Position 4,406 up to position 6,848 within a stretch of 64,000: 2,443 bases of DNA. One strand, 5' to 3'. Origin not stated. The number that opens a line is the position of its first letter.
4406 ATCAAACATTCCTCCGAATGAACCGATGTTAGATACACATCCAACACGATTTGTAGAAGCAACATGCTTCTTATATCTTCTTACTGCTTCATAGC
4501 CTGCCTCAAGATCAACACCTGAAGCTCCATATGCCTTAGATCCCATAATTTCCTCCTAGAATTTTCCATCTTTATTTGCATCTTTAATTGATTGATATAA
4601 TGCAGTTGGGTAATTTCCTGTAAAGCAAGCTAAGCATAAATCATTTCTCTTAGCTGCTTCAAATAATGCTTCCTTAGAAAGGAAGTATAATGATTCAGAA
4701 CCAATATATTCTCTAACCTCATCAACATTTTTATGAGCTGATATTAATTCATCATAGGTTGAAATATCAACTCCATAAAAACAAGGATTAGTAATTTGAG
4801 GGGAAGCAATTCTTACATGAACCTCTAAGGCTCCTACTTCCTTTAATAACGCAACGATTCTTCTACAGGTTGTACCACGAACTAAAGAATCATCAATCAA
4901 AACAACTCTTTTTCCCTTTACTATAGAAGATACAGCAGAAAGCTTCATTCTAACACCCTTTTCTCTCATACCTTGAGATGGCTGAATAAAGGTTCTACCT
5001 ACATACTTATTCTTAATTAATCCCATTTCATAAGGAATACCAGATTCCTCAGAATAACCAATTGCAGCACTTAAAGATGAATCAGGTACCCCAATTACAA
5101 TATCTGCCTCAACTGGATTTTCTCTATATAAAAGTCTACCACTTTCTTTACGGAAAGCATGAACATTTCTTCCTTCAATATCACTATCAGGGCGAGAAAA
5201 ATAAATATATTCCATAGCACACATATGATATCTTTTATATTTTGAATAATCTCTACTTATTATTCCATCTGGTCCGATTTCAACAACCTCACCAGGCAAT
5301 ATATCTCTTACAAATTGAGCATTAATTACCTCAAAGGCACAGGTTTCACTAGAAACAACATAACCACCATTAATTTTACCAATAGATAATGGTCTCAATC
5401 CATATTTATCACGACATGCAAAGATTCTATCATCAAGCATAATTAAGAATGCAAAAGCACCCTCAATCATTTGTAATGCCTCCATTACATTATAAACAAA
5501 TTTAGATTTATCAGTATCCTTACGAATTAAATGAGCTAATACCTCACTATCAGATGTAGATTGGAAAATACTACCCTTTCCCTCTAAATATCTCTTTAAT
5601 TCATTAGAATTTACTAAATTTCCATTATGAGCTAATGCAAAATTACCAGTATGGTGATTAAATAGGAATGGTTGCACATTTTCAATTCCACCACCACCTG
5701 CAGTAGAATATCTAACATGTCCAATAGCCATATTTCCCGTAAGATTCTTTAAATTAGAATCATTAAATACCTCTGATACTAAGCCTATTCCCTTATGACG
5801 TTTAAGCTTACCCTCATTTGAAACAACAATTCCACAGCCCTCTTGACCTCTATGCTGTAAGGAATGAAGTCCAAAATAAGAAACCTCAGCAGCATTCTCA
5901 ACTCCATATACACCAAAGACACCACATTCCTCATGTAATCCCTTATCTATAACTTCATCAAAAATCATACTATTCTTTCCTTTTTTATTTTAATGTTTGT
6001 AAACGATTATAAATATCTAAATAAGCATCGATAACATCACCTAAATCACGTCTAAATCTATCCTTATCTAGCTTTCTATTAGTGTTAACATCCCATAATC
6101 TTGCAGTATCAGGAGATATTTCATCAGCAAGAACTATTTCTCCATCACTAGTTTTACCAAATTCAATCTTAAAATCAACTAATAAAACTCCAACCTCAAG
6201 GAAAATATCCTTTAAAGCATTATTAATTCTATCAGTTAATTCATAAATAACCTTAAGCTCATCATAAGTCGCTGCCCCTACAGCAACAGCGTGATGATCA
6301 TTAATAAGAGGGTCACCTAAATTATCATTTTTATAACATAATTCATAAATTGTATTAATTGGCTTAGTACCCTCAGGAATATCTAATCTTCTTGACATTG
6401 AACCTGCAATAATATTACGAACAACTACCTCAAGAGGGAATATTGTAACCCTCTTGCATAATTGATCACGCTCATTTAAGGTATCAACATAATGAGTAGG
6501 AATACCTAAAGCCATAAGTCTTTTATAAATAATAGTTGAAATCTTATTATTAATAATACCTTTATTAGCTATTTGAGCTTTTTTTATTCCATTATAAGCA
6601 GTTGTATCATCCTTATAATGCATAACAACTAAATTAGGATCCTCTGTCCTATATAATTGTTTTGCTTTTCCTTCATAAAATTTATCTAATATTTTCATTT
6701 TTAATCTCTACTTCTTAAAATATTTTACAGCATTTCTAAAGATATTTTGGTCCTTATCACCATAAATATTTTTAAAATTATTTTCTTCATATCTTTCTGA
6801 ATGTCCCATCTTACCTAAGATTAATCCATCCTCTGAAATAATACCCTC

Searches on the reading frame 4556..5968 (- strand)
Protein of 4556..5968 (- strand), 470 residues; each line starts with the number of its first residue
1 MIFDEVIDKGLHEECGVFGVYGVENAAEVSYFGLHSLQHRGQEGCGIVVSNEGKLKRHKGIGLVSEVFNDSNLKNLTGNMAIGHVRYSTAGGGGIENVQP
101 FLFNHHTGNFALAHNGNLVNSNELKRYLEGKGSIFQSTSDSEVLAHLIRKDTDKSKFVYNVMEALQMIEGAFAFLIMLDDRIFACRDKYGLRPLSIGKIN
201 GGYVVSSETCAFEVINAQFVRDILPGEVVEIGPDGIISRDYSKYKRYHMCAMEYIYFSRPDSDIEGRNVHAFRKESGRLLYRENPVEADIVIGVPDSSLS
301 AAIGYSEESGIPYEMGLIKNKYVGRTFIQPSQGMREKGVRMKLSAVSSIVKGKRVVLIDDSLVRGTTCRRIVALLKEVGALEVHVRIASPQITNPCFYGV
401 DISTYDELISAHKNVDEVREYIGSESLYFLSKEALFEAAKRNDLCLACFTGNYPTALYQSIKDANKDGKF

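Call 77: search_protein_families(library=pfam, proteins=[window:4556-5968:-], max_evalue=0.00001)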
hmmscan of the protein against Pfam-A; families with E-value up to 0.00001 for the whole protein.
window:4556-5968:- (470 aa): 4 families
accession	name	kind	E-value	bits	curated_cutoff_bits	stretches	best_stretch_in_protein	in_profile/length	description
PF13522.11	GATase_6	-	3.8e-20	72.7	27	1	77-208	9-130/130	Glutamine amidotransferase domain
PF13537.11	GATase_7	-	5e-20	72.2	25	1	97-212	12-121/123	Glutamine amidotransferase domain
PF00156.33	Pribosyltran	-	4.1e-09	36.4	26.3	1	285-385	27-120/158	Phosphoribosyl transferase domain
PF13230.11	GATase_4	-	5.2e-06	26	23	1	76-138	69-128/272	Glutamine amidotransferases class-II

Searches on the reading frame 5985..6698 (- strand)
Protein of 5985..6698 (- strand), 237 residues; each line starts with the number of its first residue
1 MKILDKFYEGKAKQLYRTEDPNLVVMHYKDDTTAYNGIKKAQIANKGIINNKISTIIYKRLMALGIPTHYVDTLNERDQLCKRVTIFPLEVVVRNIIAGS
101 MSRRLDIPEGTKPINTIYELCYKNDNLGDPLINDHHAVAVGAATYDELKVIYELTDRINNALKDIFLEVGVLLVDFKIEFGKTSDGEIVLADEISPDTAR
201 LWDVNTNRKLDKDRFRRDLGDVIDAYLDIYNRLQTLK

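Call 77: search_protein_families(library=pfam, proteins=[window:5985-6698:-], max_evalue=0.00001)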
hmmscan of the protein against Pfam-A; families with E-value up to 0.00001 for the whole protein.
window:5985-6698:- (237 aa): 1 family
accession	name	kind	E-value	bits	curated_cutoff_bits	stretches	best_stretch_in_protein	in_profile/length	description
PF01259.24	SAICAR_synt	-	1.2e-82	277.6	20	1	6-232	1-232/233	SAICAR synthetase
